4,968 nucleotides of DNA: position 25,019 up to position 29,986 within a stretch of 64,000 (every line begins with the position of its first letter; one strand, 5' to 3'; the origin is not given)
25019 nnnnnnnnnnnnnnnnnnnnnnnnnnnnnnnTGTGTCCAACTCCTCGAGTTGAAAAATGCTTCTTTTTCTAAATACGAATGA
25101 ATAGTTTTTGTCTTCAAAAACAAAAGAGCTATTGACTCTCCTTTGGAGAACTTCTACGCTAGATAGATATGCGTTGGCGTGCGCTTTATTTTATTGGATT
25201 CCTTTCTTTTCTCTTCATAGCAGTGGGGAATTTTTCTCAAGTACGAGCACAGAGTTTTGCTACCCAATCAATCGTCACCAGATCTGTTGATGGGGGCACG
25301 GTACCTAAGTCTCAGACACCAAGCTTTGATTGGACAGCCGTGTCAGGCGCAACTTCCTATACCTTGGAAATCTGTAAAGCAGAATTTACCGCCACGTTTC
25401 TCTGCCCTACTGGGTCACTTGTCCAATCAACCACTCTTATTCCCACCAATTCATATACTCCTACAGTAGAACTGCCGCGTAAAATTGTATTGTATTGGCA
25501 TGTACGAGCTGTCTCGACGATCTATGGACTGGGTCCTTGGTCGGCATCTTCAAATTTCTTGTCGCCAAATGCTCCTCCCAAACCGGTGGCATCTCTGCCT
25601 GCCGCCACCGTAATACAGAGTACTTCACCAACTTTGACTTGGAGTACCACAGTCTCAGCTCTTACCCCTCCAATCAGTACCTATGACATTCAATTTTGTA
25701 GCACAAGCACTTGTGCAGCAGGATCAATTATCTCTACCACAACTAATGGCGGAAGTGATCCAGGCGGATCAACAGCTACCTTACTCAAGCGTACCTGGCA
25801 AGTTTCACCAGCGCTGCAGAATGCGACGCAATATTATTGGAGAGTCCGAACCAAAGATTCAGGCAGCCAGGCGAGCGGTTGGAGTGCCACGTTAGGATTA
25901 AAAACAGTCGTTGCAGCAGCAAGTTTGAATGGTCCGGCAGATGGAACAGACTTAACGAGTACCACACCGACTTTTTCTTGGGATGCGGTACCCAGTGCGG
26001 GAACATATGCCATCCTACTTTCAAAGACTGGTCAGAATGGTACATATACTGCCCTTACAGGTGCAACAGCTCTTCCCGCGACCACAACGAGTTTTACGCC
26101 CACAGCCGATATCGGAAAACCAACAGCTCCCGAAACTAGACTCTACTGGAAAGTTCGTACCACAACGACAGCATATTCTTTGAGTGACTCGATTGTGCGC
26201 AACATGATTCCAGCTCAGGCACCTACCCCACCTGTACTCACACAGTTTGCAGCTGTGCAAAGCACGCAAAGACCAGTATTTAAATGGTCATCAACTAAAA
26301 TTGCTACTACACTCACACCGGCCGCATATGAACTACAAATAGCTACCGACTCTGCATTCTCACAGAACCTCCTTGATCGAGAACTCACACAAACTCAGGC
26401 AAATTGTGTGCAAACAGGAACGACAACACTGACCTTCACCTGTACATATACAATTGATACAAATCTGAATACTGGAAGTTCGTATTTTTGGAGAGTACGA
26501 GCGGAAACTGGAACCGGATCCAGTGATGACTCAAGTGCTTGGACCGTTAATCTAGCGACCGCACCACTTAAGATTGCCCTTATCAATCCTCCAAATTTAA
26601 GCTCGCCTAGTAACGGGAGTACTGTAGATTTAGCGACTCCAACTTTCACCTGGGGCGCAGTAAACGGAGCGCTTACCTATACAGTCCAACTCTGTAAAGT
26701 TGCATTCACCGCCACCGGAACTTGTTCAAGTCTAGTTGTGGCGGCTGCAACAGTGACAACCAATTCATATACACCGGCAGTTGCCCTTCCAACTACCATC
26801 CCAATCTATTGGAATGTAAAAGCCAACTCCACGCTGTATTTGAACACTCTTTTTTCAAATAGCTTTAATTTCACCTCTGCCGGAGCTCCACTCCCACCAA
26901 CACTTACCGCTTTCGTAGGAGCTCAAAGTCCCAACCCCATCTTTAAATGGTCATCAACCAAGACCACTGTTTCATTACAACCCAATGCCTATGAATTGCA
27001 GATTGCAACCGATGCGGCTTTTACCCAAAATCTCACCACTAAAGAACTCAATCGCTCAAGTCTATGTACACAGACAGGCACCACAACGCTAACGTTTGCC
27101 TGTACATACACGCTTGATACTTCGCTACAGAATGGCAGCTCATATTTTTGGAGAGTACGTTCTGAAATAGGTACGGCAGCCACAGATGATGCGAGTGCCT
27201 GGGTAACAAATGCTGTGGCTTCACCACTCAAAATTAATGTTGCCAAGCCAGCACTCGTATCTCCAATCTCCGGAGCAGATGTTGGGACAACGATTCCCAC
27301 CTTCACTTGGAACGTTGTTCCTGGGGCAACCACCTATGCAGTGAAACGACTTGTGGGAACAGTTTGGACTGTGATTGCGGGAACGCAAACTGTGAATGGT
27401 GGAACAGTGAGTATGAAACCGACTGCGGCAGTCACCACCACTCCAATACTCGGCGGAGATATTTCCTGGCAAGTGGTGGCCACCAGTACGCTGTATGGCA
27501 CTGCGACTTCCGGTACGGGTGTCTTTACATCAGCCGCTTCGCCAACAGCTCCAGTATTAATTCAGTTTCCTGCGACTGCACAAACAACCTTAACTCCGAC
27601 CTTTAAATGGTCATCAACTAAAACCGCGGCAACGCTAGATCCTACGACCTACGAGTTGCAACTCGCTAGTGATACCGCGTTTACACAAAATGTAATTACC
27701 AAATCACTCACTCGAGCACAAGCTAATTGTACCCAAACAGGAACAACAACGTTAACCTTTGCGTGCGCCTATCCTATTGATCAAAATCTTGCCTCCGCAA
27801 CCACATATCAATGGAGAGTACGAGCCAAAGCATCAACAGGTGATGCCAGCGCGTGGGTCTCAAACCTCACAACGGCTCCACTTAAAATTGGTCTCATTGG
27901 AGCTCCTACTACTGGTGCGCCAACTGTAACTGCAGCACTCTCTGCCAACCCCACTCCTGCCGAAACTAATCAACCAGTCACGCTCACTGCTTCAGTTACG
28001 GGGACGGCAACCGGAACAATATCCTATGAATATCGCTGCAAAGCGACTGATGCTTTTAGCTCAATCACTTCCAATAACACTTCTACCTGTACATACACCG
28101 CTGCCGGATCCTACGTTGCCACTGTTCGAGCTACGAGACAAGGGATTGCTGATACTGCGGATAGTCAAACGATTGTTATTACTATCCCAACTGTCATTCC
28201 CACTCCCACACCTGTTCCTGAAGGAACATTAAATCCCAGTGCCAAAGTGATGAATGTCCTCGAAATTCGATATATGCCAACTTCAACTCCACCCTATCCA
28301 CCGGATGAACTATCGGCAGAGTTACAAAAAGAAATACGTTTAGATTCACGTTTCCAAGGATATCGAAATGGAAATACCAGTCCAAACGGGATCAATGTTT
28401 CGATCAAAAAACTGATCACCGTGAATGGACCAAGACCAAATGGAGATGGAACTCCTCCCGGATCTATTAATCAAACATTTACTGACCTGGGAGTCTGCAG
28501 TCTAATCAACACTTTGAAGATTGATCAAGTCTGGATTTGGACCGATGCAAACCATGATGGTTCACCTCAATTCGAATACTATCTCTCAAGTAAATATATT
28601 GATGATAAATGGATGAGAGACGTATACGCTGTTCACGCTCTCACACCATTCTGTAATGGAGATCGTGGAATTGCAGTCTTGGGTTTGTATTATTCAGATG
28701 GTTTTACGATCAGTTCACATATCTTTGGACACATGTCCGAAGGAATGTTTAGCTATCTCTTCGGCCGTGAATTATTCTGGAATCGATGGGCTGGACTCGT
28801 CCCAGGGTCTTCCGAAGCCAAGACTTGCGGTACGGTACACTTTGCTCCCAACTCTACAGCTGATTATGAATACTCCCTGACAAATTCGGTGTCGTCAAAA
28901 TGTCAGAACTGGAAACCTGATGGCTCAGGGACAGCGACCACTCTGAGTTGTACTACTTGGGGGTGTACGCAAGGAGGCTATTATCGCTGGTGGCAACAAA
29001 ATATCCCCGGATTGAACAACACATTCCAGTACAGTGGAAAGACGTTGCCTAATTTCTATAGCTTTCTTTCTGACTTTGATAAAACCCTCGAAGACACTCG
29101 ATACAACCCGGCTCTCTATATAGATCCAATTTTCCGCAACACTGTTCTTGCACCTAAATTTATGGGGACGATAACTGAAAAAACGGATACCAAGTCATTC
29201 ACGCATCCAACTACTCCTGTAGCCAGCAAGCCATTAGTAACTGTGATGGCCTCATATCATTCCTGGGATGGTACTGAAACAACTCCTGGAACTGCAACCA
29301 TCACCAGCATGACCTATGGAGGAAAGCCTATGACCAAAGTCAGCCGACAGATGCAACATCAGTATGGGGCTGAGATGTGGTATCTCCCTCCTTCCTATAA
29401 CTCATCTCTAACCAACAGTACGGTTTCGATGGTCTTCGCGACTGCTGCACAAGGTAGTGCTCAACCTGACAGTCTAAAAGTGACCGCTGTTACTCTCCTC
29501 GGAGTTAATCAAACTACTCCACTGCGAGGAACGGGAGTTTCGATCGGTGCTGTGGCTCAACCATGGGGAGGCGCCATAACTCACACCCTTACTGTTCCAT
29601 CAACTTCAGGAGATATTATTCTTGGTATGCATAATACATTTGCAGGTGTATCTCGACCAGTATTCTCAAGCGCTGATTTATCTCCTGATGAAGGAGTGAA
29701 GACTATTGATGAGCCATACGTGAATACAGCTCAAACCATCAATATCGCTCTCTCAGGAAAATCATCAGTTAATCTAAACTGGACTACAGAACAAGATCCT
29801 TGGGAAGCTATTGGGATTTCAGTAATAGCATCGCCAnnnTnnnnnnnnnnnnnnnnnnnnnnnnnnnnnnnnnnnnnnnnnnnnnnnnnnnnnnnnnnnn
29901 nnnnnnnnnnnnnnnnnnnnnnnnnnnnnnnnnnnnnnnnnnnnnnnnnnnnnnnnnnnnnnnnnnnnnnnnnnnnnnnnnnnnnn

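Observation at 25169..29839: FN3-repeat secreted giant with three near-identical 100-aa cassettes and a Cys-rich 550-aa C-terminal domain of unknown function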

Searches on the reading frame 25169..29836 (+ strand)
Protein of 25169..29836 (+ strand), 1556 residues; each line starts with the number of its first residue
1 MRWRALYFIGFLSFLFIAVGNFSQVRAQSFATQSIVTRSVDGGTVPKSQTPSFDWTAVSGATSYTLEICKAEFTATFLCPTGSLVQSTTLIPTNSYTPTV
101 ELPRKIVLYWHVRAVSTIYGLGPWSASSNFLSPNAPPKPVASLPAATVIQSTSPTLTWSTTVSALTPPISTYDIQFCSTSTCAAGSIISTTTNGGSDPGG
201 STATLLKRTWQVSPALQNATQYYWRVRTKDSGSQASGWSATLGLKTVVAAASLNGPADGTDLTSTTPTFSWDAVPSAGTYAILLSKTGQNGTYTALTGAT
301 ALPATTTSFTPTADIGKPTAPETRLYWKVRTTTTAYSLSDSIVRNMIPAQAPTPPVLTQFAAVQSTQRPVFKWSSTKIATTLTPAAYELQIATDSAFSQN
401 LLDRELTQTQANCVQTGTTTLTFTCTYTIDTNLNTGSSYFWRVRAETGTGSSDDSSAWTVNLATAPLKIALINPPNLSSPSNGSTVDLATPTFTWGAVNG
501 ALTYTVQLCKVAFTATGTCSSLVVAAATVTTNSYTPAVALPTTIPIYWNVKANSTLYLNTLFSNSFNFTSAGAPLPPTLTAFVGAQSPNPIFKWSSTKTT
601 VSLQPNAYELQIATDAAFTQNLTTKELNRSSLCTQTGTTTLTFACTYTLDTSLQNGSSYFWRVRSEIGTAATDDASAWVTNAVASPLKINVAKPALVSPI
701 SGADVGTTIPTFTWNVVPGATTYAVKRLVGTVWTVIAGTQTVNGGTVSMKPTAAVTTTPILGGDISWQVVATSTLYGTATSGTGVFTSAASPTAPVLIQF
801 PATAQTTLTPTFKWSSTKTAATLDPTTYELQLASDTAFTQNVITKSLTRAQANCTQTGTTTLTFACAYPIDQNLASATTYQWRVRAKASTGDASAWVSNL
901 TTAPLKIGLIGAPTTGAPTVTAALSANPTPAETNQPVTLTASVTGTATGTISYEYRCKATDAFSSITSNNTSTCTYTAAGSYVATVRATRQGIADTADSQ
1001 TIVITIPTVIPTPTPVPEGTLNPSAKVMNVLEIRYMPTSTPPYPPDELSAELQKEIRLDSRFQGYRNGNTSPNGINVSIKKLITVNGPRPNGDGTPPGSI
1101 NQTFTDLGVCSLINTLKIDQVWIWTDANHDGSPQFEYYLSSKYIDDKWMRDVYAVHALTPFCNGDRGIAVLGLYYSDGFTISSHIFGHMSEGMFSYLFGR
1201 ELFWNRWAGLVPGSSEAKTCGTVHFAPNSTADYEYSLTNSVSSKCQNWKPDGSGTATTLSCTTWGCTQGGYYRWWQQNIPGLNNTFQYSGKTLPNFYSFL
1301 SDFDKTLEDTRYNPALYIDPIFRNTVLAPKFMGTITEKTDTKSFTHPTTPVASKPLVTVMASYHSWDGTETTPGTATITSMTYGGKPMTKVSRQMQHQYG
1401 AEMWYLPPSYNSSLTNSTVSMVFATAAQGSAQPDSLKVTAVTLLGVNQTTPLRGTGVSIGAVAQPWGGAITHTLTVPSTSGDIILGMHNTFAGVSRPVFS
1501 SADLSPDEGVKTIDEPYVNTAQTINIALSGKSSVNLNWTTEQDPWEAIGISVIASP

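Call 3: search_protein_families(library=pfam, proteins=[window:25169-29836:+], max_evalue=0.01)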
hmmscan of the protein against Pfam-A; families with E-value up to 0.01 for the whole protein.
window:25169-29836:+ (1556 aa): 5 families
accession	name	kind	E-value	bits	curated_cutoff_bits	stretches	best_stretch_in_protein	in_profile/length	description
PF25788.1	Ig_Rha78A_N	-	2.3e-26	92.5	27.4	4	807-898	17-95/105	Rha78A-like, N-terminal immunoglobulin domain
PF00801.26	PKD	-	9.3e-06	26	23.5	1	922-991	2-68/80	PKD domain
PF24489.1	Ig_J_second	-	1.2e-05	25.8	27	0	373-453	8-85/105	Tip attachment protein J second Ig-like domain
PF00041.27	fn3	-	2.4e-05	24.9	25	0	355-457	3-79/84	Fibronectin type III domain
PF16655.11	PhoD_N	-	0.00087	20.2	30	0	376-447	19-80/90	PhoD-like phosphatase, N-terminal domain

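Call 4: search_protein_families(library=ncbifam, proteins=[window:25169-29836:+], max_evalue=0.1)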
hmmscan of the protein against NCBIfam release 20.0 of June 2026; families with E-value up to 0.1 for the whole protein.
window:25169-29836:+ (1556 aa): 1 family
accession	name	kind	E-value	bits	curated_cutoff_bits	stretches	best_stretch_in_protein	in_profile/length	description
NF041572.1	rhamnosid_Flavobac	equivalog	6.4e-05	21.2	1800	0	146-242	37-128/946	alpha-L-rhamnosidase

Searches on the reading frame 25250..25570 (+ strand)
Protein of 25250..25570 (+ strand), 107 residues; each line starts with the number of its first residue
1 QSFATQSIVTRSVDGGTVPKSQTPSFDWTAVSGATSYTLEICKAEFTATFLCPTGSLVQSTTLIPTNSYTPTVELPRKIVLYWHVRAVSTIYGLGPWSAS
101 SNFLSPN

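Call 79: search_protein_families(library=pfam, proteins=[window:25250-25570:+], max_evalue=0.05)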
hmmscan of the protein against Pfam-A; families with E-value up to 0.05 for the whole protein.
seq(107 aa): 0 families

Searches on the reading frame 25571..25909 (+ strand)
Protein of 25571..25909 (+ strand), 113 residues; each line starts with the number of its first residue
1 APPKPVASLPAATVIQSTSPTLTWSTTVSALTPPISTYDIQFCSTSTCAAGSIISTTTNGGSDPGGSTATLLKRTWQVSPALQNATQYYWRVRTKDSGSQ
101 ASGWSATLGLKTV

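Call 79: search_protein_families(library=pfam, proteins=[window:25571-25909:+], max_evalue=0.05)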
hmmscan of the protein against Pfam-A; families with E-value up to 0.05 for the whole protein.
seq(113 aa): 2 families
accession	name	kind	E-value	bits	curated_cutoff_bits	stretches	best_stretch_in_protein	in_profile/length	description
PF25788.1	Ig_Rha78A_N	-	1.8e-07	31.8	27.4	1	12-107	12-96/105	Rha78A-like, N-terminal immunoglobulin domain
PF16656.11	Pur_ac_phosph_N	-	0.00012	23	30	1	16-110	11-91/93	Purple acid Phosphatase, N-terminal domain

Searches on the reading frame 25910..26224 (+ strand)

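Call 79: search_protein_families(library=pfam, proteins=[window:25910-26224:+], max_evalue=0.05)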
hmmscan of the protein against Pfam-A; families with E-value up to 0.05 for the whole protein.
seq(105 aa): 1 family
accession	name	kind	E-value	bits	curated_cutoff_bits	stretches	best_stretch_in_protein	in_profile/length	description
PF25788.1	Ig_Rha78A_N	-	0.016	15.9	27.4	0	14-90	14-89/105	Rha78A-like, N-terminal immunoglobulin domain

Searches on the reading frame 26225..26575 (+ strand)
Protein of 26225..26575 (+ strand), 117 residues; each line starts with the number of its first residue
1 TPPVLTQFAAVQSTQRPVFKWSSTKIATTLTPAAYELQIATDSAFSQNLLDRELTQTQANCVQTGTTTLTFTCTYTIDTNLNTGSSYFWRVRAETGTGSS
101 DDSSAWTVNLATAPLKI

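Call 79: search_protein_families(library=pfam, proteins=[window:26225-26575:+], max_evalue=0.05)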
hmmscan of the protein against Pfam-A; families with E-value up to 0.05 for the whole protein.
seq(117 aa): 5 families
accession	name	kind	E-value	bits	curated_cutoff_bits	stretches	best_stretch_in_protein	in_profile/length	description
PF25788.1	Ig_Rha78A_N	-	1.5e-06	28.8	27.4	1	14-106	17-96/105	Rha78A-like, N-terminal immunoglobulin domain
PF00041.27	fn3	-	0.00011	22.7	25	1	3-105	3-79/84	Fibronectin type III domain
PF16655.11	PhoD_N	-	0.0023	18.9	30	1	21-95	16-80/90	PhoD-like phosphatase, N-terminal domain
PF24489.1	Ig_J_second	-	0.0024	18.3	27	1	20-101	7-85/105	Tip attachment protein J second Ig-like domain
PF18003.7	DUF3823_C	-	0.049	14.7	27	0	48-95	41-90/103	Domain of unknown function (DUF3823_C)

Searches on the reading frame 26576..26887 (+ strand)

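Call 79: search_protein_families(library=pfam, proteins=[window:26576-26887:+], max_evalue=0.05)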
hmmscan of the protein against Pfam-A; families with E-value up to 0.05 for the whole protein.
seq(104 aa): 2 families
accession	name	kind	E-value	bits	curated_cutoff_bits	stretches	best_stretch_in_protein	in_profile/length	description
PF14292.12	SusE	-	0.024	15.2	25.2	1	6-66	14-78/106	SusE outer membrane protein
PF22508.2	InlJ_IG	-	0.046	14.3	26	0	9-38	34-66/81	Internalin J, Immunoglobulin-like domain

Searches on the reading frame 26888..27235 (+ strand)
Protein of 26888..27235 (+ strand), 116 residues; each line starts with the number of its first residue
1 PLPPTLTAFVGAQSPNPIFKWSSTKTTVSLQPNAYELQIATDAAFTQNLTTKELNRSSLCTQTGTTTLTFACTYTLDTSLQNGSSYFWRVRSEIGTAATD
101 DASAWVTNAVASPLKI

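Call 79: search_protein_families(library=pfam, proteins=[window:26888-27235:+], max_evalue=0.05)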
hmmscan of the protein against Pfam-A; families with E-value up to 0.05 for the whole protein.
seq(116 aa): 2 families
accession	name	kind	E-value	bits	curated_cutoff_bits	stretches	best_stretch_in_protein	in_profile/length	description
PF25788.1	Ig_Rha78A_N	-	2.3e-06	28.2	27.4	1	10-106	13-97/105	Rha78A-like, N-terminal immunoglobulin domain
PF16655.11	PhoD_N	-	0.022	15.7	30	0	21-94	16-80/90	PhoD-like phosphatase, N-terminal domain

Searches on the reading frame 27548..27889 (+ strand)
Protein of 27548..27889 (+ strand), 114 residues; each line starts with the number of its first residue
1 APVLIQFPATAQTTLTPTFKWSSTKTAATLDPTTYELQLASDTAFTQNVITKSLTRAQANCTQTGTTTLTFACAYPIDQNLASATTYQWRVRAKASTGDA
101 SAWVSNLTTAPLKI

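Call 79: search_protein_families(library=pfam, proteins=[window:27548-27889:+], max_evalue=0.05)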
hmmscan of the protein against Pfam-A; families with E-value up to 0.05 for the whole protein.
seq(114 aa): 3 families
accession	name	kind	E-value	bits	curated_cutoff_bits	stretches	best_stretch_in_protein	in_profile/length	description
PF25788.1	Ig_Rha78A_N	-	3.1e-09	37.5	27.4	1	14-105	17-95/105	Rha78A-like, N-terminal immunoglobulin domain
PF00041.27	fn3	-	0.019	15.6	25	1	11-102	10-79/84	Fibronectin type III domain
PF02685.22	Glucokinase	-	0.042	13.3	22.1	1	38-95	29-83/314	Glucokinase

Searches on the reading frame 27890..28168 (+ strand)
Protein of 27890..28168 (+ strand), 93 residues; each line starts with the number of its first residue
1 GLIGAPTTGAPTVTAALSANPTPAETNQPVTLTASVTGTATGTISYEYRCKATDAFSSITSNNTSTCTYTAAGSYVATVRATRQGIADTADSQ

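Call 79: search_protein_families(library=pfam, proteins=[window:27890-28168:+], max_evalue=0.05)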
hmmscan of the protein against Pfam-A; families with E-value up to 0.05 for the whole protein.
seq(93 aa): 3 families
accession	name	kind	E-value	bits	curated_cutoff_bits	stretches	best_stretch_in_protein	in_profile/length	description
PF00801.26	PKD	-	4.1e-08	33.6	23.5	1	15-82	2-66/80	PKD domain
PF16640.11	Big_3_5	-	5.5e-05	24.1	35.5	1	17-79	1-67/88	Bacterial Ig-like domain (group 3)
PF13584.12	BatD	-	0.027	15.5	24.1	1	18-85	2-67/92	BatD DUF11 like domain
